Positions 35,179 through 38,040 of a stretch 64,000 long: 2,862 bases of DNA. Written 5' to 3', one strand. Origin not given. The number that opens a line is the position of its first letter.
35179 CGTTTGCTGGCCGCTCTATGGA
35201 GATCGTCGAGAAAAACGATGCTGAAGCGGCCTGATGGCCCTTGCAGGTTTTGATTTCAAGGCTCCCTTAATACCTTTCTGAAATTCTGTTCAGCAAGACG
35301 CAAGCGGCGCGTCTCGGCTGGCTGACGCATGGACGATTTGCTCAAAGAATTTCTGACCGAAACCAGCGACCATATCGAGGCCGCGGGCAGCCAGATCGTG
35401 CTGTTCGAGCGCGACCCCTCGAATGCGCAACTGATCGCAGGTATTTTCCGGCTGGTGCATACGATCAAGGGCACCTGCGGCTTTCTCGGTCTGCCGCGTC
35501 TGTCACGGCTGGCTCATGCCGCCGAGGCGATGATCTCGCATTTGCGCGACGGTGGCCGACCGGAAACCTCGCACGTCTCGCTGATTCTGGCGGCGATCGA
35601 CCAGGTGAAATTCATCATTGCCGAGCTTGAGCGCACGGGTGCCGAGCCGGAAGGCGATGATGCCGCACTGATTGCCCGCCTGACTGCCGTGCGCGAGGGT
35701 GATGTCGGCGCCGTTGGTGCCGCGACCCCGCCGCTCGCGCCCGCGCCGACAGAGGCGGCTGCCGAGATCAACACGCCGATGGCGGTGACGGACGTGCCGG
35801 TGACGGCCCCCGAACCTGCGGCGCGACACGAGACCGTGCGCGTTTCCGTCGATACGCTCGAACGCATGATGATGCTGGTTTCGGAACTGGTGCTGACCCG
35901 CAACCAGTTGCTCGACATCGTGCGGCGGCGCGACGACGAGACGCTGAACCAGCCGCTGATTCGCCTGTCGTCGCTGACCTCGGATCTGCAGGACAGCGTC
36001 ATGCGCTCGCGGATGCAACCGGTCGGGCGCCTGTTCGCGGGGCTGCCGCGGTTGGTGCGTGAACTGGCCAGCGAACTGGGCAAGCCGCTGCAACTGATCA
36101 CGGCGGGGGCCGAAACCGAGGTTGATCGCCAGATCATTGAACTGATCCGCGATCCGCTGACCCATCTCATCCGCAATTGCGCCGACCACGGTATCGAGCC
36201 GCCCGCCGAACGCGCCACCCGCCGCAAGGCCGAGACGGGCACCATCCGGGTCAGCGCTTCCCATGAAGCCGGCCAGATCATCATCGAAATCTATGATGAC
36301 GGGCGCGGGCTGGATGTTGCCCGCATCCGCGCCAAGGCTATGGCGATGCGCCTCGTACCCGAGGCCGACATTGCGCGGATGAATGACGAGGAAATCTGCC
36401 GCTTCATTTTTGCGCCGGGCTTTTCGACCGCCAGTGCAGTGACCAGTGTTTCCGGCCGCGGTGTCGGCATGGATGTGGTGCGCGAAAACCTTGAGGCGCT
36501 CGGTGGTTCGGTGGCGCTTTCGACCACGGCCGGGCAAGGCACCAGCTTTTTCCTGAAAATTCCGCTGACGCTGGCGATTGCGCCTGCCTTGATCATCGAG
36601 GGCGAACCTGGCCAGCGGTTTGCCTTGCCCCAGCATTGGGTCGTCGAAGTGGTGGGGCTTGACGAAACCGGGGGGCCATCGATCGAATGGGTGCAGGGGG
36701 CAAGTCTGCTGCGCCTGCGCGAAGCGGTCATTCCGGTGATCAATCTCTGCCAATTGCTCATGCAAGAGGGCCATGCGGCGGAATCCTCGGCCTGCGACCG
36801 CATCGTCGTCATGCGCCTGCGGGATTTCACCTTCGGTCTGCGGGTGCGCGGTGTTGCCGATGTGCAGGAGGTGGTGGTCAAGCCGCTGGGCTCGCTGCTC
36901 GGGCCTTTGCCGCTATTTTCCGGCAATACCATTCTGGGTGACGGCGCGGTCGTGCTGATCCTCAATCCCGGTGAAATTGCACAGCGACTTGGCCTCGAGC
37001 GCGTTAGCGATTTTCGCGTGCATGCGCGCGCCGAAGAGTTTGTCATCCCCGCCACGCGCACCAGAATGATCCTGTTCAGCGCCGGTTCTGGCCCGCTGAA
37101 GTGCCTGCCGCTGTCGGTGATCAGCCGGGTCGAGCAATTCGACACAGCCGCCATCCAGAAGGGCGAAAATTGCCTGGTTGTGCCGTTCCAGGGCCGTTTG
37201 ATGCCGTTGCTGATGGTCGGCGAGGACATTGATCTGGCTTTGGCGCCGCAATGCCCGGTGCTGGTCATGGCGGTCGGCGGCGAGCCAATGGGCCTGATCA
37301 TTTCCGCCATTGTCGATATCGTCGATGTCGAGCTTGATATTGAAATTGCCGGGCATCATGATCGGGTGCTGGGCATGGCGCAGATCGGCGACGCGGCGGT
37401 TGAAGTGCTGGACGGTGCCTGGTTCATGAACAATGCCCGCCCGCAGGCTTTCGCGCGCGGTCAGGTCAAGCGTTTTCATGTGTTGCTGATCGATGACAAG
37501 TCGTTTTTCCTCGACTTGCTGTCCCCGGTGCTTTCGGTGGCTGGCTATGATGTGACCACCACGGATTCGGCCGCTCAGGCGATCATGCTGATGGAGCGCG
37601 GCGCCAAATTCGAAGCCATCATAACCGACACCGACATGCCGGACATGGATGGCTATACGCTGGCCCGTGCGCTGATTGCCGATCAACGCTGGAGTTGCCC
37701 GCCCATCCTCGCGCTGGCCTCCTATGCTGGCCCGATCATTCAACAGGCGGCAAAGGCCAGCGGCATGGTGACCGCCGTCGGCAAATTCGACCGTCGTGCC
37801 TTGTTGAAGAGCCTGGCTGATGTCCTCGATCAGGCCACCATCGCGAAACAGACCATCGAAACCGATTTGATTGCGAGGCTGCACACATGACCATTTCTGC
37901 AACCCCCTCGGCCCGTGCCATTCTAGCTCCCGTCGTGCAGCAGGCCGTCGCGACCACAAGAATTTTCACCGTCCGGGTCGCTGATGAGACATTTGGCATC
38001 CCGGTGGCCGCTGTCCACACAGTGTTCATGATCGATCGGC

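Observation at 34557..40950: chpT sits directly upstream of, and co-oriented with, a receptor-less hybrid CheA-REC chemosensory cluster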

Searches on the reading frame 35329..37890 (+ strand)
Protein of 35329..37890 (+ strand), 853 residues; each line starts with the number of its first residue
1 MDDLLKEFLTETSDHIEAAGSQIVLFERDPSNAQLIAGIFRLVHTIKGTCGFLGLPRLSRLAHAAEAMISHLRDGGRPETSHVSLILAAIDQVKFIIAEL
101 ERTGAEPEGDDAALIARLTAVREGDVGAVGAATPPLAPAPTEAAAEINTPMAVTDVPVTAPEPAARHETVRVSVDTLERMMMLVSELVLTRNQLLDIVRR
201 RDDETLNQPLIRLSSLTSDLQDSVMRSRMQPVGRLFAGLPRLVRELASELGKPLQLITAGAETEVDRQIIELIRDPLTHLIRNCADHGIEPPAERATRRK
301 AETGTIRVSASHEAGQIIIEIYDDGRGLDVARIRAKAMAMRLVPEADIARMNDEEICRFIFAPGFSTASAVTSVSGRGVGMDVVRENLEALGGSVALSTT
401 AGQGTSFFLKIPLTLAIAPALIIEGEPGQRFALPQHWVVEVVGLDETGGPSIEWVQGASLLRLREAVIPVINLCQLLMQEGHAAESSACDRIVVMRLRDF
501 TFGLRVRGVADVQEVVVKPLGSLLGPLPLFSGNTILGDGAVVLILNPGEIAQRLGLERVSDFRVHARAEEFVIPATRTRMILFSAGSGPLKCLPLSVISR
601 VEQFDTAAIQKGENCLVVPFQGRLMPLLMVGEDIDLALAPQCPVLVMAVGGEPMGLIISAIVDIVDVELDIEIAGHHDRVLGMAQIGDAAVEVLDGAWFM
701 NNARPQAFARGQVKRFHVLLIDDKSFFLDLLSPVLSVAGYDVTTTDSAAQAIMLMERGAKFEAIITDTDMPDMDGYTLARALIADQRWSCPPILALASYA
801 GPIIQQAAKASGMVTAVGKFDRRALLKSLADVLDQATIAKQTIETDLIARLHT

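Call 3: search_protein_families(library=pfam, proteins=[window:35329-37890:+])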
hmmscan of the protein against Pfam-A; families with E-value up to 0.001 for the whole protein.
window:35329-37890:+ (853 aa): 5 families
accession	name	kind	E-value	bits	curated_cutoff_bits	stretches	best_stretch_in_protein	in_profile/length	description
PF01584.24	CheW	-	8.6e-24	84.2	23.5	1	428-553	9-136/138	CheW-like domain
PF02518.31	HATPase_c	-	2.4e-16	60.6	26.4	1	275-414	4-110/111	Histidine kinase-, DNA gyrase B-, and HSP90-like ATPase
PF01627.28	Hpt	-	1.8e-14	54.1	24.6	1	3-93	1-81/84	Hpt domain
PF00072.30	Response_reg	-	3.1e-13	50.3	30.2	1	718-827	1-108/111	Response regulator receiver domain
PF02895.20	H-kinase_dim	-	3.3e-12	47.1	23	1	168-226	2-67/68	Signal transducing histidine kinase, homodimeric domain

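Call 4: search_protein_families(library=ncbifam, proteins=[window:35329-37890:+])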
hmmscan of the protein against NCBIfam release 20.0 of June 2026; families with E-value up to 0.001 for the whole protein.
window:35329-37890:+ (853 aa): 48 families (the best 25 are shown)
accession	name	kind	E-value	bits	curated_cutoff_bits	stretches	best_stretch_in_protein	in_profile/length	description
NF041336.1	CheA_Halo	equivalog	3.1e-112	376.4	950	2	168-546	292-662/666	chemotaxis protein CheA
NF007835.0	PRK10547.1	equivalog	3.8e-85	286.8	793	1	159-547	269-653/670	chemotaxis protein CheA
NF011874.0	PRK15347.1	equivalog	1.3e-15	56.6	852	1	715-834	690-807/921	two component system sensor kinase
TIGR02956.1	TMAO_torS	equivalog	5.1e-14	51.4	676.5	1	709-782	695-767/967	TMAO reductase system sensor histidine kinase/response regulator TorS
NF008543.0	PRK11466.1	equivalog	6.4e-13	47.5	982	1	713-785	679-751/914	TMAO reductase system sensor histidine kinase/response regulator TorS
NF008318.0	PRK11107.1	equivalog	1.1e-12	46.8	890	1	709-839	661-791/920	two-component sensor histidine kinase BarA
NF008302.0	PRK11091.1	equivalog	2e-11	42.8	838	1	710-819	520-628/779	aerobic respiration two-component sensor histidine kinase ArcB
NF008099.0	PRK10841.1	equivalog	2.6e-10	38.7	920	1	710-817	819-923/949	two-component system sensor histidine kinase RcsC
NF007420.1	PRK09959.1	equivalog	2.9e-10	38.4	1995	1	715-842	958-1083/1197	acid-sensing system histidine kinase EvgS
NF011695.0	PRK15115.1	equivalog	9.2e-10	37.9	763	1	714-841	5-130/445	two-component system response regulator GlrR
NF006900.1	PRK09390.1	equivalog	1e-09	38.3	255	1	716-850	5-139/203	response regulator FixJ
NF052573.1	HisKinEspAMyxo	equivalog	2e-09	36.1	1400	1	710-779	627-695/755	serine histidine kinase EspA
NF010076.0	PRK13557.1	subfamily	4e-09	35.4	631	1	708-837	408-537/540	histidine kinase famiy protein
NF052574.1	HisKinEspCMyxo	equivalog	6.2e-09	34.6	1200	1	708-784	658-733/785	serine histidine kinase EspC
NF008298.1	PRK11086.1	subfamily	1.4e-08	33.7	520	1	356-413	473-525/529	DcuS/MalK family sensor histidine kinase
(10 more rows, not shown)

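Call 8: find_homologous_proteins(query=window:35329-37890:+)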
Query window:35329-37890:+ (853 aa): 8000 proteins with E <= 0.001 among 8000 candidates; the best 120 are listed.
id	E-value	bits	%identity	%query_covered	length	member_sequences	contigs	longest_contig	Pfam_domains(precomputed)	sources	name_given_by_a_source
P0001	0.0e+0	1751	95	100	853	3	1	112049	PF02895.21,PF01584.25,PF02518.32,PF00072.31,PF01627.29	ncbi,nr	ncbi:MAG: chemotaxis protein CheW [Hyphomicrobiales bacterium]|nr:chemotaxis protein CheW [Hyphomicr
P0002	0.0e+0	1599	87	100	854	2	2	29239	PF02895.21,PF01584.25,PF02518.32,PF00072.31,PF01627.29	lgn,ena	-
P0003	0.0e+0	1572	86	99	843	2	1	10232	PF02895.21,PF01584.25,PF02518.32,PF00072.31,PF01627.29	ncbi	-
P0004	0.0e+0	1230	69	100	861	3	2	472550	PF02895.21,PF01584.25,PF02518.32,PF00072.31,PF01627.29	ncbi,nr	ncbi:MAG: hybrid sensor histidine kinase/response regulator [Hyphomicrobiales bacterium]|nr:hybrid s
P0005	0.0e+0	1152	66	100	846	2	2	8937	PF02895.21,PF01584.25,PF02518.32,PF00072.31,PF01627.29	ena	-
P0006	0.0e+0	1140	65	100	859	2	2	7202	PF02895.21,PF01584.25,PF02518.32,PF00072.31,PF01627.29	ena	-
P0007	0.0e+0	1125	65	100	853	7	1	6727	PF02895.21,PF01584.25,PF02518.32,PF00072.31,PF01627.29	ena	-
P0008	0.0e+0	1112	64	99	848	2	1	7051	PF02895.21,PF01584.25,PF02518.32,PF00072.31,PF01627.29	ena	-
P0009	0.0e+0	1107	65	99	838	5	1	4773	PF02895.21,PF01584.25,PF02518.32,PF00072.31,PF01627.29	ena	-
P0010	0.0e+0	1104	64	99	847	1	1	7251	PF02895.21,PF01584.25,PF02518.32,PF00072.31,PF01627.29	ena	-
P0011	0.0e+0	1102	64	99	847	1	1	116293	PF02895.21,PF01584.25,PF02518.32,PF00072.31,PF01627.29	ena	-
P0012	0.0e+0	1099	63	100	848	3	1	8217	PF02895.21,PF01584.25,PF02518.32,PF00072.31,PF01627.29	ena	-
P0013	0.0e+0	1081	63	99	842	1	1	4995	PF02895.21,PF01584.25,PF02518.32,PF00072.31,PF01627.29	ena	-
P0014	0.0e+0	1079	62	100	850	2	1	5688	PF02895.21,PF01584.25,PF02518.32,PF00072.31,PF01627.29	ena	-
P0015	4.3e-286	970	57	100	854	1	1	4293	PF02895.21,PF01584.25,PF02518.32,PF00072.31,PF01627.29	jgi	jgi:two-component system, chemotaxis family, sensor kinase CheA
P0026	5.0e-280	949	57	99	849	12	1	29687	PF02895.21,PF01584.25,PF02518.32,PF00072.31,PF01627.29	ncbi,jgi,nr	ncbi:MAG: two-component system, chemotaxis family, sensor kinase CheA [Methylobacteriaceae bacterium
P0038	6.5e-276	936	55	99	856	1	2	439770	PF02895.21,PF01584.25,PF02518.32,PF00072.31,PF01627.29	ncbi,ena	ncbi:MAG: chemotaxis protein CheW [Methylovirgula sp.]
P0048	2.3e-274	931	54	99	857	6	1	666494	PF02895.21,PF01584.25,PF02518.32,PF00072.31,PF01627.29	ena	-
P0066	2.7e-271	921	53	100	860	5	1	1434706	PF02895.21,PF01584.25,PF02518.32,PF00072.31,PF01627.29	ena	-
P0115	3.6e-263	894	53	100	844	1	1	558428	PF02895.21,PF01584.25,PF02518.32,PF00072.31,PF01627.29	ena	-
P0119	5.6e-263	893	54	100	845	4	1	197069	PF02895.21,PF01584.25,PF02518.32,PF00072.31,PF01627.29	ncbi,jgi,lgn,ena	jgi:two-component system chemotaxis sensor kinase CheA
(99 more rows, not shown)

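Call 9: find_encoding_contigs(protein=P0004, flank=8000, max_places=2)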
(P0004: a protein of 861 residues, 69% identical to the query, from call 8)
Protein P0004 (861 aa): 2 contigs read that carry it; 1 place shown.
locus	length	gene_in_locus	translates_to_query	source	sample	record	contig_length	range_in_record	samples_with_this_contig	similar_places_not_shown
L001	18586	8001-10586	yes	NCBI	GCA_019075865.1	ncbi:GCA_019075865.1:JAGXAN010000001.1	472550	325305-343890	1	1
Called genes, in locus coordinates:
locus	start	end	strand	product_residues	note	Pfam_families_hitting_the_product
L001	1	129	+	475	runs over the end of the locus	PF01425:Amidase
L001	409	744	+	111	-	PF04342:DMT_6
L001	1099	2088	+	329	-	PF01073:3Beta_HSD, PF01370:Epimerase, PF04321:RmlD_sub_bind, PF05368:NmrA, PF13460:NAD_binding_10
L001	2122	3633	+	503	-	PF00501:AMP-binding, PF13193:AMP-binding_C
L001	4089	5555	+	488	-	PF10423:AMNp_N, PF01048:PNP_UDP_1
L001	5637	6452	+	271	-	PF01113:DapB_N, PF05173:DapB_C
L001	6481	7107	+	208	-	PF00300:His_Phos_1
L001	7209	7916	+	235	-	PF10090:HPTransfase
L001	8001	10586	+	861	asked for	PF01627:Hpt, PF02895:H-kinase_dim, PF02518:HATPase_c, PF01584:CheW, PF00072:Response_reg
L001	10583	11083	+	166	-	PF01584:CheW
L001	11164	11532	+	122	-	PF00072:Response_reg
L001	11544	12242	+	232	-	PF01339:CheB_methylest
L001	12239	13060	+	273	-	PF13847:Methyltransf_31 (faint), PF01739:CheR, PF08242:Methyltransf_12, PF13649:Methyltransf_25 (faint)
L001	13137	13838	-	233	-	PF00072:Response_reg, PF00486:Trans_reg_C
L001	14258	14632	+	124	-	-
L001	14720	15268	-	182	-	-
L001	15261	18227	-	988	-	PF13510:Fer2_4, PF01946:Thi4 (weak), PF07992:Pyr_redox_2, PF12831:FAD_oxidored (weak), PF17806:SO_alpha_A3, PF01571:GCV_T, PF08669:GCV_T_C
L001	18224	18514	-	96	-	PF04267:SoxD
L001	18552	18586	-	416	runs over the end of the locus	PF00890:FAD_binding_2 (faint), PF01266:DAO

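Call 10: find_encoding_contigs(protein=P0038, flank=8000, max_places=2)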
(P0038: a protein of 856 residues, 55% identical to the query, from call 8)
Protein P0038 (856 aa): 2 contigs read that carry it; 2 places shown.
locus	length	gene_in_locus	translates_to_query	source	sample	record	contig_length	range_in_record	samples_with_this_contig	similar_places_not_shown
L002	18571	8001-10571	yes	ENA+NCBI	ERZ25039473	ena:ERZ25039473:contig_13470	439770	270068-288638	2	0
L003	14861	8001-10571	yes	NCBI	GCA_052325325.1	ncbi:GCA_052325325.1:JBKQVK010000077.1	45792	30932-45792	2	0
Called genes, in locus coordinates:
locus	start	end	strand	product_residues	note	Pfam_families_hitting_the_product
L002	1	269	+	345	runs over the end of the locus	PF03951:Gln-synt_N, PF00120:Gln-synt_C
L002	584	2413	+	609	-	PF00920:ILVD_EDD_N, PF24877:ILV_EDD_C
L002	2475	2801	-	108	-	PF07978:NIPSNAP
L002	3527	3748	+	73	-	-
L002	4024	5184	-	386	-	PF24161:CCDC39 (faint)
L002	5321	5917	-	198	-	PF06577:EipA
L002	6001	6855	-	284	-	PF00459:Inositol_P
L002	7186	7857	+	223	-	PF10090:HPTransfase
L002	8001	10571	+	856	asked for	PF01627:Hpt, PF02895:H-kinase_dim, PF02518:HATPase_c, PF01584:CheW, PF00072:Response_reg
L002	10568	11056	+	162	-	PF01584:CheW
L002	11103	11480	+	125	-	PF00072:Response_reg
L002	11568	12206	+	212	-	PF01339:CheB_methylest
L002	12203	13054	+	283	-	PF03705:CheR_N, PF01739:CheR, PF13649:Methyltransf_25 (faint), PF08242:Methyltransf_12 (weak)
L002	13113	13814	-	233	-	PF00072:Response_reg, PF00486:Trans_reg_C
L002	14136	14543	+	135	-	-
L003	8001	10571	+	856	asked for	PF01627:Hpt, PF02895:H-kinase_dim, PF02518:HATPase_c, PF01584:CheW, PF00072:Response_reg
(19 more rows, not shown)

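Call 11: find_encoding_contigs(protein=P0026, flank=8000, max_places=2)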
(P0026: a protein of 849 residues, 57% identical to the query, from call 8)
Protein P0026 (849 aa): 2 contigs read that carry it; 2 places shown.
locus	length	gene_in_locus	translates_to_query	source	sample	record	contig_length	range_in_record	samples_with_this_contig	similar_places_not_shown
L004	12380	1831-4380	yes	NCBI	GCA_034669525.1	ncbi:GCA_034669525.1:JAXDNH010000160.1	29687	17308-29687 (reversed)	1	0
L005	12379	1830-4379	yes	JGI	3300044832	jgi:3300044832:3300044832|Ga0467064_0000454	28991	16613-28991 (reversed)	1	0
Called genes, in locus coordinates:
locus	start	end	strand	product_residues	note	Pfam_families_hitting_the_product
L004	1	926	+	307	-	PF00015:MCPsignal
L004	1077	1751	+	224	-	PF10090:HPTransfase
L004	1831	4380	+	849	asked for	PF01627:Hpt, PF02895:H-kinase_dim, PF02518:HATPase_c, PF01584:CheW, PF00072:Response_reg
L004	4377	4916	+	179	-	PF01584:CheW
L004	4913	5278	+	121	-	PF00072:Response_reg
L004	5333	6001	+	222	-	PF01339:CheB_methylest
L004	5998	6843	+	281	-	PF03705:CheR_N, PF01739:CheR, PF13649:Methyltransf_25 (faint), PF08241:Methyltransf_11 (faint), PF08242:Methyltransf_12 (weak)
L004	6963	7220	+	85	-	PF04324:Fer2_BFD (weak)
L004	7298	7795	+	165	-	PF00210:Ferritin, PF02915:Rubrerythrin (faint)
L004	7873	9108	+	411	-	PF01266:DAO (faint), PF07992:Pyr_redox_2, PF13738:Pyr_redox_3 (faint), PF00070:Pyr_redox, PF14759:Reductase_C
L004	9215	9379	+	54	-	-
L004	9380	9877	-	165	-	PF13527:Acetyltransf_9 (faint), PF00583:Acetyltransf_1 (weak), PF13508:Acetyltransf_7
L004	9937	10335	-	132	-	PF00293:NUDIX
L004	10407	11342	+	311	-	PF00149:Metallophos, PF12850:Metallophos_2 (weak)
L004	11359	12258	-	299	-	PF00497:SBP_bac_3, PF12974:Phosphonate-bd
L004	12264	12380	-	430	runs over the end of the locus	PF00375:SDF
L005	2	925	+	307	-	PF00015:MCPsignal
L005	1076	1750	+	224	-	PF10090:HPTransfase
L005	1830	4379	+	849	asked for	PF01627:Hpt, PF02895:H-kinase_dim, PF02518:HATPase_c, PF01584:CheW, PF00072:Response_reg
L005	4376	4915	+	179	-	PF01584:CheW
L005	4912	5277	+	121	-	PF00072:Response_reg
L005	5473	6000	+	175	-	PF01339:CheB_methylest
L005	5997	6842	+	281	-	PF03705:CheR_N, PF01739:CheR, PF13649:Methyltransf_25 (faint), PF08241:Methyltransf_11 (faint), PF08242:Methyltransf_12 (weak)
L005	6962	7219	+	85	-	PF04324:Fer2_BFD (weak)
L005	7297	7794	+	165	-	PF00210:Ferritin, PF02915:Rubrerythrin (faint)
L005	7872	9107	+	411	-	PF01266:DAO (faint), PF07992:Pyr_redox_2, PF13738:Pyr_redox_3 (faint), PF00070:Pyr_redox, PF14759:Reductase_C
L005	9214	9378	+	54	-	-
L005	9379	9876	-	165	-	PF13527:Acetyltransf_9 (faint), PF00583:Acetyltransf_1 (weak), PF13508:Acetyltransf_7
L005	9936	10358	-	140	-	PF00293:NUDIX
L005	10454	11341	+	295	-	PF00149:Metallophos, PF12850:Metallophos_2 (weak)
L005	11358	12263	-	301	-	PF00497:SBP_bac_3, PF12974:Phosphonate-bd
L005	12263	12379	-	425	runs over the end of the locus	PF00375:SDF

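Call 32: search_protein_families(library=pfam, proteins=[L001:13137-13838:-], max_evalue=1)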
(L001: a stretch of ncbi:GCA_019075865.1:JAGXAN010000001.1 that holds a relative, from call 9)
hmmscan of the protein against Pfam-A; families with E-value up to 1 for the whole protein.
L001:13137-13838:- (233 aa): 2 families
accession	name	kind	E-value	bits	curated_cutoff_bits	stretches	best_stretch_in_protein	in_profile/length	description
PF00072.30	Response_reg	-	1.9e-27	96.1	30.2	1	3-112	1-110/111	Response regulator receiver domain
PF00486.34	Trans_reg_C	-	3e-20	72.5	26.2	1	146-221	2-77/77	Transcriptional regulatory protein, C terminal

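Call 33: search_protein_families(library=ncbifam, proteins=[L001:13137-13838:-], max_evalue=1e-20)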
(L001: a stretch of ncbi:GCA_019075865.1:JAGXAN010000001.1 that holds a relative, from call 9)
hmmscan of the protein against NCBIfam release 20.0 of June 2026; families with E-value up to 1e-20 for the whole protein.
L001:13137-13838:- (233 aa): 38 families (the best 25 are shown)
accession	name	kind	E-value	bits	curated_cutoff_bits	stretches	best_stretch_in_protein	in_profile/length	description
NF045991.1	RespRegCtrARhodob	equivalog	7e-127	421.7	350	1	1-224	1-224/224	response regulator transcription factor CtrA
NF007928.2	PRK10643.1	equivalog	8.9e-50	169.3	330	1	1-221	1-216/216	two-component system response regulator PmrA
TIGR01387.1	cztR_silR_copR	subfamily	3.5e-48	164.1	279.2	1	3-221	1-218/218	heavy metal response regulator transcription factor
NF045944.1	ResRegRpaBCyano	equivalog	1.4e-46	158.7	330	1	5-222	2-228/229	response regulator transcription factor RpaB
NF040689.1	MtrAB_MtrA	equivalog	2.5e-46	157.8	300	1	3-219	1-216/219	MtrAB system response regulator MtrA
NF041734.1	resp_reg_RppA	equivalog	1.3e-45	155.5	250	1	1-222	1-228/229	two-component system response regulator RppA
TIGR02154.1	PhoB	equivalog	3.7e-44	150.7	296.2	1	2-221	4-225/226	phosphate regulon transcriptional regulator PhoB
NF007346.1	PRK09836.1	equivalog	2.8e-43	148.3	420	1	1-225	1-225/227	copper/silver response regulator transcription factor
NF012023.0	PRK15479.1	equivalog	3.7e-42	144.4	337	1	1-223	1-219/224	transcriptional regulator TctD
NF008078.0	PRK10816.1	equivalog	1.3e-40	139.3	336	1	1-221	1-220/223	two-component system response regulator PhoP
NF008296.0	PRK11083.1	equivalog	1.7e-40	138.8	273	1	2-222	5-226/228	two-component system response regulator CreB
NF033117.2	vanR_ACDEGLN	exception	1.3e-39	136.1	350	1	3-221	1-225/226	VanR-ABDEGLN family response regulator transcription factor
NF007663.1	PRK10336.1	equivalog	2.5e-39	135.3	345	1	1-223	1-218/219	quorum sensing response regulator transcription factor QseB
NF040534.1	resp_reg_YycF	equivalog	3.8e-39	134.3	340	1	2-224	2-230/231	response regulator YycF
NF033120.0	vanR_FM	exception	4.3e-39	134.5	460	1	3-221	6-229/231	vancomycin resistance response regulator transcription factor, VanR-F/VanR-M family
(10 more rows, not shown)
